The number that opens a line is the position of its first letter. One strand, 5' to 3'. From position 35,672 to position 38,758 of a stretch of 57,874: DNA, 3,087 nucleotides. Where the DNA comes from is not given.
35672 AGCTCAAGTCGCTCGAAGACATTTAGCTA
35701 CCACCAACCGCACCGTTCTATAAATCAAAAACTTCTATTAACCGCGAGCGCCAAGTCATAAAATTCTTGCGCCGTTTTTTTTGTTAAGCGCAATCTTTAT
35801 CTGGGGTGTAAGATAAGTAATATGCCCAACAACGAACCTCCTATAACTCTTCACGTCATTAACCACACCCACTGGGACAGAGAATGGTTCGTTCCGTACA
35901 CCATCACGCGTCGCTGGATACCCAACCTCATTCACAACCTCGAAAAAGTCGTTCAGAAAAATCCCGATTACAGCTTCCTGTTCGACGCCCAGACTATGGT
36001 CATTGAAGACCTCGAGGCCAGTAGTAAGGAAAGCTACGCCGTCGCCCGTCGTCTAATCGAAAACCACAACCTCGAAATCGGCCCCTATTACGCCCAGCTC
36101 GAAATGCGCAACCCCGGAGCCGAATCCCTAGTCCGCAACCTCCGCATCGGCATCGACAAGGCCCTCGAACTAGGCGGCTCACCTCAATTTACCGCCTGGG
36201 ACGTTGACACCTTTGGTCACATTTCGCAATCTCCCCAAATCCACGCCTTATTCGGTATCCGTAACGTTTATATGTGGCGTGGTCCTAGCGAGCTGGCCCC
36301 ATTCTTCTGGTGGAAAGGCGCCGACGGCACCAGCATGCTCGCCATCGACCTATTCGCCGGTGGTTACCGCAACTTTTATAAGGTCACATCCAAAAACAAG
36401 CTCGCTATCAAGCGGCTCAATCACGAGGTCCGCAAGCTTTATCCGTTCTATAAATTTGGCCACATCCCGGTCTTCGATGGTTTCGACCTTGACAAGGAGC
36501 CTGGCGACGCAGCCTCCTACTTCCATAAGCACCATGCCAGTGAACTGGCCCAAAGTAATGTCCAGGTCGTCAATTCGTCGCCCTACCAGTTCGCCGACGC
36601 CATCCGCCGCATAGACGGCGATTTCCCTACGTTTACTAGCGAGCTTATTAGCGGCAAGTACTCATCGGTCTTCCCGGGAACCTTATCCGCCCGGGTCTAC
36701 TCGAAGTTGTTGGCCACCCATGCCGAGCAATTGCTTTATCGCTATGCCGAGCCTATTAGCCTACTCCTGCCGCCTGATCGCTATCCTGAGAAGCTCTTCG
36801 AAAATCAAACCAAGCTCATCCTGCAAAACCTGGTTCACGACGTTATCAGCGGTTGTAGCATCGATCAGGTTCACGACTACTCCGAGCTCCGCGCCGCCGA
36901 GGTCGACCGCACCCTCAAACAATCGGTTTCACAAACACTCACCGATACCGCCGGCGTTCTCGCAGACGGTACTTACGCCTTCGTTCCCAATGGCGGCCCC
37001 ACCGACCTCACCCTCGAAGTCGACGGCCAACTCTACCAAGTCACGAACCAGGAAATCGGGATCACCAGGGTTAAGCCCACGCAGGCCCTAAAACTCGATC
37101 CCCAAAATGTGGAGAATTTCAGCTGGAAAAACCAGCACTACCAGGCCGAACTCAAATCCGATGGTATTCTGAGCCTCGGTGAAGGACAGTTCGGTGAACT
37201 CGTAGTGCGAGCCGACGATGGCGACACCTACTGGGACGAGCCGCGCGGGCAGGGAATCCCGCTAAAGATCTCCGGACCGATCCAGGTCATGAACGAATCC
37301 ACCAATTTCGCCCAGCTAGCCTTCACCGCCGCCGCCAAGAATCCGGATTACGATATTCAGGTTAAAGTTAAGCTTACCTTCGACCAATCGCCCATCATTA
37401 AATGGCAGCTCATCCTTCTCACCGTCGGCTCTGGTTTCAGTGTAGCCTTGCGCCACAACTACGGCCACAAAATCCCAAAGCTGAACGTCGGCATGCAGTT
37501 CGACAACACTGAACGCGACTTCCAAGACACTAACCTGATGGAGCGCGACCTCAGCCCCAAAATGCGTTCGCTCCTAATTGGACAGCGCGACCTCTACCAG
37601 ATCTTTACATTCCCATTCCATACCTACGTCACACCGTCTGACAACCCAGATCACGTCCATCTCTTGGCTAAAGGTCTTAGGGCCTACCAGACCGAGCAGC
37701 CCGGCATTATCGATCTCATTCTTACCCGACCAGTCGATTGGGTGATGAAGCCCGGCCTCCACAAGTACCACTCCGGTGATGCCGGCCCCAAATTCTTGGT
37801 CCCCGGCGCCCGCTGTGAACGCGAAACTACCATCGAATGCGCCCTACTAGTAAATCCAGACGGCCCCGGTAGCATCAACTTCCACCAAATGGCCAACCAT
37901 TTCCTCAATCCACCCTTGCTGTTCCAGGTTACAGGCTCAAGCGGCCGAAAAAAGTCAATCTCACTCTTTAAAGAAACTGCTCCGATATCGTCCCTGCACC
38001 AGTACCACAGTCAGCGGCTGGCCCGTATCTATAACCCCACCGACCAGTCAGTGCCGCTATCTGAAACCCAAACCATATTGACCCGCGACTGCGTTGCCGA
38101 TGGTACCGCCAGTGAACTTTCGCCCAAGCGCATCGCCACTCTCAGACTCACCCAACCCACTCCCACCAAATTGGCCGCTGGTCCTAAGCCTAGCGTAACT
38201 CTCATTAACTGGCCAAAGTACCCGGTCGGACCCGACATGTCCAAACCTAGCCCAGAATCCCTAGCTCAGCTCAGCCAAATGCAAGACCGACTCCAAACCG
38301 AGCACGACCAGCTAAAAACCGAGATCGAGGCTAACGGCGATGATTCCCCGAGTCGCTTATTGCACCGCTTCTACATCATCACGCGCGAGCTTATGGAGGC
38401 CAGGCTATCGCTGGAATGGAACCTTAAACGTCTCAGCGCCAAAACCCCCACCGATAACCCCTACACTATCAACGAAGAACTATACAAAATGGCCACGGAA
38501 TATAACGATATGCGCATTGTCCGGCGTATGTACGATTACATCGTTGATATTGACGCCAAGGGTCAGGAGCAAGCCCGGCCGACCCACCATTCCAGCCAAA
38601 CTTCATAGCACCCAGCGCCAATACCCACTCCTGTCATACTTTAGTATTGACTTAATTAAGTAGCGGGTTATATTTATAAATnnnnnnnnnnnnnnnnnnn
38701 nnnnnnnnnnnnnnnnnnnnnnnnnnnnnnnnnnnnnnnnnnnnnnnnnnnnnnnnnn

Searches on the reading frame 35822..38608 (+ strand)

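Call 54: search_protein_families(library=pfam, proteins=[window:35822-38608:+], max_evalue=0.001)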
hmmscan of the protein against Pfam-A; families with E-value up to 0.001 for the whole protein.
window:35822-38608:+ (928 aa): 2 families
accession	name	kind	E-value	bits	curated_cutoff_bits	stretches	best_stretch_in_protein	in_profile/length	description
PF01074.27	Glyco_hydro_38N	-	1.9e-28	100.1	25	1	9-271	1-269/270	Glycosyl hydrolases family 38 N-terminal domain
PF09261.16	Alpha-mann_mid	-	2.8e-08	34.2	31.1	1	284-373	3-93/96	Alpha mannosidase middle domain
